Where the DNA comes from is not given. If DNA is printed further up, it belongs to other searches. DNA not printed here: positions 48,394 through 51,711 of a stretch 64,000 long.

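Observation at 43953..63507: Candidate endogenous Polinton-like/NCLDV-like viral element (~19.5 kb) in a Giardia-like genome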

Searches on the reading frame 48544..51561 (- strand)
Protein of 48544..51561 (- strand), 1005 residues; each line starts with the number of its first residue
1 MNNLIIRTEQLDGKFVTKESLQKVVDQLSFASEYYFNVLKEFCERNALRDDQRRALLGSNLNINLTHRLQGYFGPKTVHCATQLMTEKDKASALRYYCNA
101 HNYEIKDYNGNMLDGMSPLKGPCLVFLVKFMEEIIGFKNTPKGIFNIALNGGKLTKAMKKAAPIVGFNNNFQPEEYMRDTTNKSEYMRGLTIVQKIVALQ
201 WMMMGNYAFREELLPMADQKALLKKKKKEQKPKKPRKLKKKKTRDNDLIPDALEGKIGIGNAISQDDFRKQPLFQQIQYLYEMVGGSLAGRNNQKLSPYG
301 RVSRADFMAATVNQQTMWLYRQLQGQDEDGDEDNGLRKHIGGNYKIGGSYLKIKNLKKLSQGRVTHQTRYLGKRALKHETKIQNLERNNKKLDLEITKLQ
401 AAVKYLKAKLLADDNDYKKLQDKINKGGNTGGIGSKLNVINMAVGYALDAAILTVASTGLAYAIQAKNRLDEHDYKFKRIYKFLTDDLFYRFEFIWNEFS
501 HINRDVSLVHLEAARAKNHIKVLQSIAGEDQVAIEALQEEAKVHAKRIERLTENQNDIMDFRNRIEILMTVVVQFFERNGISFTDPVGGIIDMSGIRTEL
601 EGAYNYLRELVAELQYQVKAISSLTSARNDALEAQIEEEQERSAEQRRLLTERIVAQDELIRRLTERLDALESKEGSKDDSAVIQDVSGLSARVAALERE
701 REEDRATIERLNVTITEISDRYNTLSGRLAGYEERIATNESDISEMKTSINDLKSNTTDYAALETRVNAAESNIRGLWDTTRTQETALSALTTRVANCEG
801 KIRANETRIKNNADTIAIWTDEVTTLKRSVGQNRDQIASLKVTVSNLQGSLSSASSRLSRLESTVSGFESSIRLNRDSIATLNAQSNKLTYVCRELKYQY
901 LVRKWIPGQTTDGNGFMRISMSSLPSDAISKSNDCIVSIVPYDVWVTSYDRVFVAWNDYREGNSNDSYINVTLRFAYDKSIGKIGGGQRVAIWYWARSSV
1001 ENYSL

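Call 3: search_protein_families(library=pfam, proteins=[window:48544-51561:-], max_evalue=0.01)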
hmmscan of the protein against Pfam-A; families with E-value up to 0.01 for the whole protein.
window:48544-51561:- (1005 aa): 10 families
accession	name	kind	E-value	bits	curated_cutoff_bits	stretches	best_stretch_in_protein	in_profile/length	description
PF19220.6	Rod_CreS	-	5.5e-09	36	100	1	692-865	6-176/359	Crescentin, rod domain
PF08614.16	ATG16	-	8.5e-06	26.5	33.7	1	751-828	88-165/200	Autophagy protein 16 (ATG16)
PF08702.15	Fib_alpha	-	0.00012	22.7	29.9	1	697-797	26-127/143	Fibrinogen alpha/beta chain family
PF01519.22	DUF16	-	0.00017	22.5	40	0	793-863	34-104/104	Protein of unknown function DUF16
PF25762.1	HAUS1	-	0.00029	21.2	40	1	672-871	34-227/236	HAUS augmin-like complex subunit 1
PF05377.16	FlaC_arch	-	0.00041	21.1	27.8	0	377-406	11-40/55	Flagella accessory protein C (FlaC)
PF10186.14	ATG14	-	0.00063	19.4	33.2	1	759-926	34-190/347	Vacuolar sorting 38 and autophagy-related subunit 14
PF11559.13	ADIP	-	0.0007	20.1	34.3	0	761-838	55-132/151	Afadin- and alpha -actinin-Binding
PF16559.10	GIT_CC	-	0.004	17.3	28.7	0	359-408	8-58/66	GIT coiled-coil Rho guanine nucleotide exchange factor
PF00261.25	Tropomyosin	-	0.0051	16.7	38.6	1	714-898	14-179/242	Tropomyosin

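Call 90: search_protein_families(library=phrogs, proteins=[window:48544-51561:-], max_evalue=0.01)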
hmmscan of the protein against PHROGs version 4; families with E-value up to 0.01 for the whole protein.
window:48544-51561:- (1005 aa): 14 families
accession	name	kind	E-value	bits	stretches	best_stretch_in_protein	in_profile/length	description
phrog_4704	-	tail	2.1e-07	31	2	679-871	18-157/625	tail length tape measure protein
phrog_937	-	other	2.3e-06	28.9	0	736-812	6-84/115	hemolysin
phrog_17481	-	tail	2.5e-06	28.6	1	786-881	48-144/185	minor tail protein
phrog_167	-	tail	0.00034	19.4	1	617-872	33-292/1555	tail length tape measure protein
phrog_19577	-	head and packaging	0.00039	20.7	0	765-870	65-170/378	minor head protein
phrog_2589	-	tail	0.00071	17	1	743-885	3347-3476/3686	tail protein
phrog_38044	-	unknown function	0.00078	17.4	1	802-890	3124-3212/3576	-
phrog_1193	-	other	0.0011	20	1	714-759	7-53/76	hemolysin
phrog_4876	-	unknown function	0.0017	19.1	1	650-755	49-156/226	-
phrog_8488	-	unknown function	0.0033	18.4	0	691-745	5-58/119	-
phrog_1219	-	tail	0.0053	17.5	0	729-804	70-135/233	tail needle protein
phrog_2990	-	unknown function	0.006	17.8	1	680-758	28-106/133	-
phrog_4896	-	other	0.0063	17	0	749-873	151-272/291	glycerophosphoryl diester phosphodiesterase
phrog_739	-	lysis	0.008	17.4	1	718-771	25-78/122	Rz-like spanin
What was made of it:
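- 48544..51561 (-): 1005-aa protein with a long coiled coil and a beta-rich C-terminal domain, annotated 'SMC family protein'. Possibly a fibre or scaffold protein (inference). Only coiled-coil-type Pfam and PHROG hits, all below threshold (calls 3, 90).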
